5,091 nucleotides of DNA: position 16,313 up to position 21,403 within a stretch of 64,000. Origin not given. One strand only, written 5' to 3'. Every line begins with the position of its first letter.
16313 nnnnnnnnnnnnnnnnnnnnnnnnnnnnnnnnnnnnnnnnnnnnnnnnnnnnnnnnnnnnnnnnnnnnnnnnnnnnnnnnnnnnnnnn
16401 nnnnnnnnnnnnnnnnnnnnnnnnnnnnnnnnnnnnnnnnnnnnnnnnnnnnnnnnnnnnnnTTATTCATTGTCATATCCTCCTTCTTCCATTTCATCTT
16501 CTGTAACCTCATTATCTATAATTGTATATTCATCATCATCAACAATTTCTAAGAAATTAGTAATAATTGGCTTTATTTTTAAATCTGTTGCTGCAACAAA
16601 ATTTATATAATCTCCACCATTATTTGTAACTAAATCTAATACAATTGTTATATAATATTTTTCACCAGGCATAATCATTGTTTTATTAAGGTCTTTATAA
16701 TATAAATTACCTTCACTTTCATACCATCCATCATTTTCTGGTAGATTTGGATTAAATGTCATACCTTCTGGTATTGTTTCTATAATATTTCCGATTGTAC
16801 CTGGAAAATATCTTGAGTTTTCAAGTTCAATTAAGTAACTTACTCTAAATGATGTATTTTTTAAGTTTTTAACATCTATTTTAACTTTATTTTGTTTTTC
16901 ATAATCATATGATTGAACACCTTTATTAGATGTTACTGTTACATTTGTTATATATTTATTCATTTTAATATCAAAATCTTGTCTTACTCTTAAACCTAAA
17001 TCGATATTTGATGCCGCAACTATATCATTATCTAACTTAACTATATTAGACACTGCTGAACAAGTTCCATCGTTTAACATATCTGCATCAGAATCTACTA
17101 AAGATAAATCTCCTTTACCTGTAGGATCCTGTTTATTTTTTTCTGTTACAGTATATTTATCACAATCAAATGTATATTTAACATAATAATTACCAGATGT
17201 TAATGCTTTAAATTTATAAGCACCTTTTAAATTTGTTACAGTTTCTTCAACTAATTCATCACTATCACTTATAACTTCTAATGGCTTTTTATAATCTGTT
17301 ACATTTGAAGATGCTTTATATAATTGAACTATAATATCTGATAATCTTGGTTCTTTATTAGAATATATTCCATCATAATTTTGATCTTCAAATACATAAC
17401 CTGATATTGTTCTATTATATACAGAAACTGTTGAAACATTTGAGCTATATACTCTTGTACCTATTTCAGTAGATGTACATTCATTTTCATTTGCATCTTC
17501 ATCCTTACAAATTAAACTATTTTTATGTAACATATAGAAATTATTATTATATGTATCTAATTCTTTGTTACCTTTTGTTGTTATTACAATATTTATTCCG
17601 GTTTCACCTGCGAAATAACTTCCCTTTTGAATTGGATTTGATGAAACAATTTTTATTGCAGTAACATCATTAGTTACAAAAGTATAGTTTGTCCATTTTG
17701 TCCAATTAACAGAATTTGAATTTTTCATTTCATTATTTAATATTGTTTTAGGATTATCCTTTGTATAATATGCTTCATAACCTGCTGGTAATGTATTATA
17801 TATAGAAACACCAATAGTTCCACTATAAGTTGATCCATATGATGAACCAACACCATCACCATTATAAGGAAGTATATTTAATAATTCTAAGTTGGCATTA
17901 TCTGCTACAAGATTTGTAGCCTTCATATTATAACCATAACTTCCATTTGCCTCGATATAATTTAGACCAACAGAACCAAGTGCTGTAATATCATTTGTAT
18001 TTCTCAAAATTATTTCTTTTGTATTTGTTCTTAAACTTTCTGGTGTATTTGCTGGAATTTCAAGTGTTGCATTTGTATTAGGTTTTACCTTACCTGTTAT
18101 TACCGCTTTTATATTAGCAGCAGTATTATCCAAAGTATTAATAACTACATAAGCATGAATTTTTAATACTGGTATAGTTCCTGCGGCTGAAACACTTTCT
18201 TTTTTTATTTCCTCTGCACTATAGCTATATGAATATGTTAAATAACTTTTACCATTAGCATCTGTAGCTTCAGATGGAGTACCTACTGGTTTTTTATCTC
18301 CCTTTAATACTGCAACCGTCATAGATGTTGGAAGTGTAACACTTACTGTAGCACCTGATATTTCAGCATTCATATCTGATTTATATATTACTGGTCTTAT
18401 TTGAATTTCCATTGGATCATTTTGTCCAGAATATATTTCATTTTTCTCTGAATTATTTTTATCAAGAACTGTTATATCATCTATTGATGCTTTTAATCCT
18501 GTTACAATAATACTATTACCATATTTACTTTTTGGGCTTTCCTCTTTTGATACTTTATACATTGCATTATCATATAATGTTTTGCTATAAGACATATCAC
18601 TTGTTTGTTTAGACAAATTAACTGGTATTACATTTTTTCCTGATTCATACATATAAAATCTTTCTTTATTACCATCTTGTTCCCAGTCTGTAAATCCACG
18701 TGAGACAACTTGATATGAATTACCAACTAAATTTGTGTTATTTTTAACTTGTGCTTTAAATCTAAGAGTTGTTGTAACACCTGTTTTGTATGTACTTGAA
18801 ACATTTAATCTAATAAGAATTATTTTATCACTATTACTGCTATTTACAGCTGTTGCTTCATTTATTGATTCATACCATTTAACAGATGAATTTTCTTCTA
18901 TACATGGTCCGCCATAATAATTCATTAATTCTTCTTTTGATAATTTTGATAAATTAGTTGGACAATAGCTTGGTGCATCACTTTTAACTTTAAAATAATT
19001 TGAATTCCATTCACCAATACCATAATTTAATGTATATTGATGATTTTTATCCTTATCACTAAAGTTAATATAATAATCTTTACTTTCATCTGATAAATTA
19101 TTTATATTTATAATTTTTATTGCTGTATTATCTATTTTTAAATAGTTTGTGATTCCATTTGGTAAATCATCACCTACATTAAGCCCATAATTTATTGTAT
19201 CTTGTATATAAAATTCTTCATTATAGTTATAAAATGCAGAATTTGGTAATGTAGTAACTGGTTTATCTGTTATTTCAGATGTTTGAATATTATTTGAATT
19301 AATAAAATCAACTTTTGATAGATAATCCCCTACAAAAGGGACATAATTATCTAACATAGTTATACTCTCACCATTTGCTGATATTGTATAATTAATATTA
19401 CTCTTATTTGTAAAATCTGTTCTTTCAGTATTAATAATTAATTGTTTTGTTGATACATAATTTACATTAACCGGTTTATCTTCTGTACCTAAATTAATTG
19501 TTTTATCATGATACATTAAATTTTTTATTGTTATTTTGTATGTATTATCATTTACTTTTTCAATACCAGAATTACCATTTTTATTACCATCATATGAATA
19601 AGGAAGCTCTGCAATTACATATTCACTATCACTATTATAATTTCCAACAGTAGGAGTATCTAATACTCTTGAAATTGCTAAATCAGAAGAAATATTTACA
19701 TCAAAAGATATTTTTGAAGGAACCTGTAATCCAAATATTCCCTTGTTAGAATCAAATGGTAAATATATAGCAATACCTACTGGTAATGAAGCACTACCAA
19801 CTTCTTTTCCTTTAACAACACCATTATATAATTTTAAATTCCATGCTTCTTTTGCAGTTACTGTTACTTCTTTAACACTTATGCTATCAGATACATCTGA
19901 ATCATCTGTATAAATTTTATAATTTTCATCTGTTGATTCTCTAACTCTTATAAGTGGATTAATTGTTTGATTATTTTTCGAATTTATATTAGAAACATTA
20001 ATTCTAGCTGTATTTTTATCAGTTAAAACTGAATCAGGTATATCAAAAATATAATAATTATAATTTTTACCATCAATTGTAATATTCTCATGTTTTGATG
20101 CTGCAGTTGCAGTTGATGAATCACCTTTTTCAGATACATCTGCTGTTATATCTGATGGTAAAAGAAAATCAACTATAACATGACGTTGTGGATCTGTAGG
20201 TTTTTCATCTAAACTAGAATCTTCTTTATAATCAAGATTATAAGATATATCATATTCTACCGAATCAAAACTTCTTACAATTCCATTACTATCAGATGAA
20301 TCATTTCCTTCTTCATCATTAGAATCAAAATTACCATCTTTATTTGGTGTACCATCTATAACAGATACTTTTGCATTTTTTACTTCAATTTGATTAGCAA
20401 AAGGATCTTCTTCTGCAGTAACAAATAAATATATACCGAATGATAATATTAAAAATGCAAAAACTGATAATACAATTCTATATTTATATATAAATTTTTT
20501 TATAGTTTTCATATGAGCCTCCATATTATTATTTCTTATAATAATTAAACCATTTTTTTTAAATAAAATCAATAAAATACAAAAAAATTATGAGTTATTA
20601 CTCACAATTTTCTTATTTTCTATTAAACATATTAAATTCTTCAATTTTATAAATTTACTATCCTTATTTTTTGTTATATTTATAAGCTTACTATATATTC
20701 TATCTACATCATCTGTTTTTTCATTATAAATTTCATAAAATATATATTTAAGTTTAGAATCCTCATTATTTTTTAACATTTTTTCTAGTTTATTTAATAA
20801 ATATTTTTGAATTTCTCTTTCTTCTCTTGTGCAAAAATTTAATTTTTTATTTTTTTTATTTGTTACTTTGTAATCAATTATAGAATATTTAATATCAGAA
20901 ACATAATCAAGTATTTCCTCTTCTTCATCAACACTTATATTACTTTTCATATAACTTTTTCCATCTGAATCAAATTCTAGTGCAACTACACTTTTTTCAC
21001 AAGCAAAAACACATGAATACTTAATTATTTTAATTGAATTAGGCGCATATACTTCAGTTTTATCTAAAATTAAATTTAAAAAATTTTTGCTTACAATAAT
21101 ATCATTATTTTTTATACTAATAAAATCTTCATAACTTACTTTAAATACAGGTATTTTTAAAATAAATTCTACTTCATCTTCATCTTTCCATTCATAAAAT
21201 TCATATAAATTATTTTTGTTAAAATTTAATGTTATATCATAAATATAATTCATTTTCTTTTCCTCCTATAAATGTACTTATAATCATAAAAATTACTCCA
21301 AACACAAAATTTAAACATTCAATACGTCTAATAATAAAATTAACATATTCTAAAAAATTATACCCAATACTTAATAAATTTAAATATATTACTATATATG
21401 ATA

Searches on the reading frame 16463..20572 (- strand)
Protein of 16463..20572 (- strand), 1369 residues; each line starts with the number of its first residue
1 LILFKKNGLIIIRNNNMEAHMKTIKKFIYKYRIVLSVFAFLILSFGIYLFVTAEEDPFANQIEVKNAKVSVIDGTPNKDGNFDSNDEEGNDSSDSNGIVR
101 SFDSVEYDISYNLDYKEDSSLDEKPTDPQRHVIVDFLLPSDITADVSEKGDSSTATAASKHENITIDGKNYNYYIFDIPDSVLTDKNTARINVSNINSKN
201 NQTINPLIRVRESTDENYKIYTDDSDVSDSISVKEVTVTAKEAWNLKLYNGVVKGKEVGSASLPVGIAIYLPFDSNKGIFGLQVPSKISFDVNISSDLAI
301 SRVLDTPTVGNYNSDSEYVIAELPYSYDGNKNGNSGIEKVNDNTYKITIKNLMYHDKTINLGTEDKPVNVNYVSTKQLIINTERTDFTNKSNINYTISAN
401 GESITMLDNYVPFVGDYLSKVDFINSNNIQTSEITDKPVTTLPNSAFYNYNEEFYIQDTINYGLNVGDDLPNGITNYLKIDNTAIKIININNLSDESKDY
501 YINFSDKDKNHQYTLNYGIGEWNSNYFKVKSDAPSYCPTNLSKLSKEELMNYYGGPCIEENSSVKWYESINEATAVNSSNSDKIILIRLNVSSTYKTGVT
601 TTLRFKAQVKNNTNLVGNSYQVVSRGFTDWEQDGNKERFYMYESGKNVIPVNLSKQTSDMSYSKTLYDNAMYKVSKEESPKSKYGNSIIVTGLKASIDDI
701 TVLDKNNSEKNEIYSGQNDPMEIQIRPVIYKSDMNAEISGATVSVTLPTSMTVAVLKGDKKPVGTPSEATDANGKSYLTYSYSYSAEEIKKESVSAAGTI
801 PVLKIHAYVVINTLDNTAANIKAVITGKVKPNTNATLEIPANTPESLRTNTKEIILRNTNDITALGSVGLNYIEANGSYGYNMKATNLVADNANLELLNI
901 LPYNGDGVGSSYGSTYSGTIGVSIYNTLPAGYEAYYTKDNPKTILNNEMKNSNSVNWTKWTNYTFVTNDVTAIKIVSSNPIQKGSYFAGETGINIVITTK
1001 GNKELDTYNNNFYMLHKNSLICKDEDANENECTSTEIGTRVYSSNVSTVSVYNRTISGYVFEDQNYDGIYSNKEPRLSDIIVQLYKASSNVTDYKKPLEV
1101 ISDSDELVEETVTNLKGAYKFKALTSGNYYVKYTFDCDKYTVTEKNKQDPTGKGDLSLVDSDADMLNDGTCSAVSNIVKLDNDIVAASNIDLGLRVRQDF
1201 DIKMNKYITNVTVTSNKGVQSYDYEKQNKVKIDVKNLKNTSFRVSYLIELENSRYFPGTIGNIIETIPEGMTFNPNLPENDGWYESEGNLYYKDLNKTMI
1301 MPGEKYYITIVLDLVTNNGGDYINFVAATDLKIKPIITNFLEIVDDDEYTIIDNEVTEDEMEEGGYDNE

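Call 6: search_protein_families(library=ncbifam, proteins=[window:16463-20572:-], max_evalue=0.01)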
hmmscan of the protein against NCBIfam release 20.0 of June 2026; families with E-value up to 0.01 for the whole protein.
window:16463-20572:- (1369 aa): 0 families

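Call 7: search_protein_families(library=pfam, proteins=[window:16463-20572:-], max_evalue=0.01)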
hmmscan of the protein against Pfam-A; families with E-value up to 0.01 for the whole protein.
window:16463-20572:- (1369 aa): 2 families
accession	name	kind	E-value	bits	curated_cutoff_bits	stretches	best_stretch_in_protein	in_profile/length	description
PF17210.9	SdrD_B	-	1.5e-10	41.7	29.7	1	1056-1174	3-98/112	SdrD B-like domain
PF13715.12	CarbopepD_reg_2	-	0.002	18.6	32.2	0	1107-1135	24-52/88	CarboxypepD_reg-like domain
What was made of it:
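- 16463..20572 (-): Partner gene of locus A. It encodes a 1369-codon secreted protein with an SdrD_B domain and an acidic C-terminus, and no anchor. Its last codons overlap the start of the adhesin gene. Pfam SdrD_B 41.7 bits (call 7).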

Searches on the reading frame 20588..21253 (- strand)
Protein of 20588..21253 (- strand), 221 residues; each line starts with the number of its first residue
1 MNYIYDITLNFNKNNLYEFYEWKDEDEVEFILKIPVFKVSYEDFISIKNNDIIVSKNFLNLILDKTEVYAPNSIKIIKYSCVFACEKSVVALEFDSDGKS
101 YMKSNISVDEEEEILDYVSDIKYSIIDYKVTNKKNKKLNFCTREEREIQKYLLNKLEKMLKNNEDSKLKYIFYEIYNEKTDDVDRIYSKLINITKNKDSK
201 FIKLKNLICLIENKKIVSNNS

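Call 6: search_protein_families(library=ncbifam, proteins=[window:20588-21253:-], max_evalue=0.01)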
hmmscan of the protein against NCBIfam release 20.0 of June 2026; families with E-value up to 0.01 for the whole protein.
window:20588-21253:- (221 aa): 0 families

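Call 7: search_protein_families(library=pfam, proteins=[window:20588-21253:-], max_evalue=0.01)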
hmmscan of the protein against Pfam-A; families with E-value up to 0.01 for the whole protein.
window:20588-21253:- (221 aa): 1 family
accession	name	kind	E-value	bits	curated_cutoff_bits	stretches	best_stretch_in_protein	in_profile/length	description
PF12227.13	DUF3603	-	0.0067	16.2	23.7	0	33-184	4-164/214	Protein of unknown function (DUF3603)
